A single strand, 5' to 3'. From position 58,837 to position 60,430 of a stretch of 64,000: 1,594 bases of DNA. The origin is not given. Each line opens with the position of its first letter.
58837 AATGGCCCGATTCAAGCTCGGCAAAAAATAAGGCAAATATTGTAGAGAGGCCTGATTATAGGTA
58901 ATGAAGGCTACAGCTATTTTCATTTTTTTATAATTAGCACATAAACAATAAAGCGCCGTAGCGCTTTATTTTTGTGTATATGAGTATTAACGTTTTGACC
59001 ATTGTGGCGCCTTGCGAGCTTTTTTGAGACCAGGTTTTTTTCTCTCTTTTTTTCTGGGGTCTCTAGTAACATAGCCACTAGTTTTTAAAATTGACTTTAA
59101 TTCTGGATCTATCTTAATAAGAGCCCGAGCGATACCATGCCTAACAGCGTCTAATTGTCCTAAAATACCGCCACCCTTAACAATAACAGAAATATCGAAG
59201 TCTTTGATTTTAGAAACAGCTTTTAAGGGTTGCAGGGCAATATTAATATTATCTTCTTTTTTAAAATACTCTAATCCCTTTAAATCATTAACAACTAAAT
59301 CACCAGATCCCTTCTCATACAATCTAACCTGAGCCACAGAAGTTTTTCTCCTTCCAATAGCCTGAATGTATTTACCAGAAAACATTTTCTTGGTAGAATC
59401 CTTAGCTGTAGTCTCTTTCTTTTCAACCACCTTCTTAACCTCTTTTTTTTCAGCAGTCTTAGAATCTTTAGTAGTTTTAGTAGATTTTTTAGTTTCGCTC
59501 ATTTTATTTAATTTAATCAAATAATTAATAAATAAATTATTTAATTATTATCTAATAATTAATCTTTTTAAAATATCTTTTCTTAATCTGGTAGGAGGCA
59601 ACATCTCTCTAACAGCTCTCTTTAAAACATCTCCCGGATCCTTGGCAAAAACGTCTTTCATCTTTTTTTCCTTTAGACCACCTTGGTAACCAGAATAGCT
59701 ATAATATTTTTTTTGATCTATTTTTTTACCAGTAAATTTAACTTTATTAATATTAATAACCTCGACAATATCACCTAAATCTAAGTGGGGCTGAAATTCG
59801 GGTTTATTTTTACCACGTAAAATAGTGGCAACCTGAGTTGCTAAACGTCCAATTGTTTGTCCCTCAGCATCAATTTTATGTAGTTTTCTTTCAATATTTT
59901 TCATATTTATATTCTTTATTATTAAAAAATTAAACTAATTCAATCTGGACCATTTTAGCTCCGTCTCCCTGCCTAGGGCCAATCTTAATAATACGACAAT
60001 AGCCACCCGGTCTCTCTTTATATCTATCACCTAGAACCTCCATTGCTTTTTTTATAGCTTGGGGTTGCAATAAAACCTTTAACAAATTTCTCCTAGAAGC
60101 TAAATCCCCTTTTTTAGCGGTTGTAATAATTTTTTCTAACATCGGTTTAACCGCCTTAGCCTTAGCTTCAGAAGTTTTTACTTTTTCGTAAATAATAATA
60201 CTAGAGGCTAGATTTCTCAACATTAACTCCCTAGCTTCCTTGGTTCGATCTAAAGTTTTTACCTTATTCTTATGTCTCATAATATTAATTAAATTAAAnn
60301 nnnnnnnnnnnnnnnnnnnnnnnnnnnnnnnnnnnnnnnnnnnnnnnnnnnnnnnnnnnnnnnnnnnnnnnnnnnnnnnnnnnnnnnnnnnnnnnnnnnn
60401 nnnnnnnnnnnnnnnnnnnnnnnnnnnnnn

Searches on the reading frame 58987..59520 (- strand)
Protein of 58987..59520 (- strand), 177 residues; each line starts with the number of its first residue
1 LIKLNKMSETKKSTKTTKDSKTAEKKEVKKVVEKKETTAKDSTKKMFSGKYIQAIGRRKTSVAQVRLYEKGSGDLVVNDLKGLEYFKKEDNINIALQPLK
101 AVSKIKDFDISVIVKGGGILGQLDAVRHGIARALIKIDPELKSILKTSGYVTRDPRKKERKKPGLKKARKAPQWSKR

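Call 15: search_protein_families(library=pfam, proteins=[window:58987-59520:-], max_evalue=0.001)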
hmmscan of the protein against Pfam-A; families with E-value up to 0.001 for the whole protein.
window:58987-59520:- (177 aa): 1 family
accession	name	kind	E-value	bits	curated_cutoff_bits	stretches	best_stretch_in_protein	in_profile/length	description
PF00380.25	Ribosomal_S9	-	6.6e-43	146.5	22.5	1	56-177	1-121/121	Ribosomal protein S9/S16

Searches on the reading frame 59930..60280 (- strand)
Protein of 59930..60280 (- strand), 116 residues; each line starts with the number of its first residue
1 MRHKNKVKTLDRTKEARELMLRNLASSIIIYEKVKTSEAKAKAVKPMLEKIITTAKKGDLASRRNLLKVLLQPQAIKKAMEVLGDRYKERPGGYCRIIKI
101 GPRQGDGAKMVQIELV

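Call 15: search_protein_families(library=pfam, proteins=[window:59930-60280:-], max_evalue=0.001)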
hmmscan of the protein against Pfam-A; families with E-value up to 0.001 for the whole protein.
window:59930-60280:- (116 aa): 1 family
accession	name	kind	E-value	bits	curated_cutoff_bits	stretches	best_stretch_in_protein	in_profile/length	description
PF01196.24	Ribosomal_L17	-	3.1e-32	111.8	27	1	20-116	1-97/97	Ribosomal protein L17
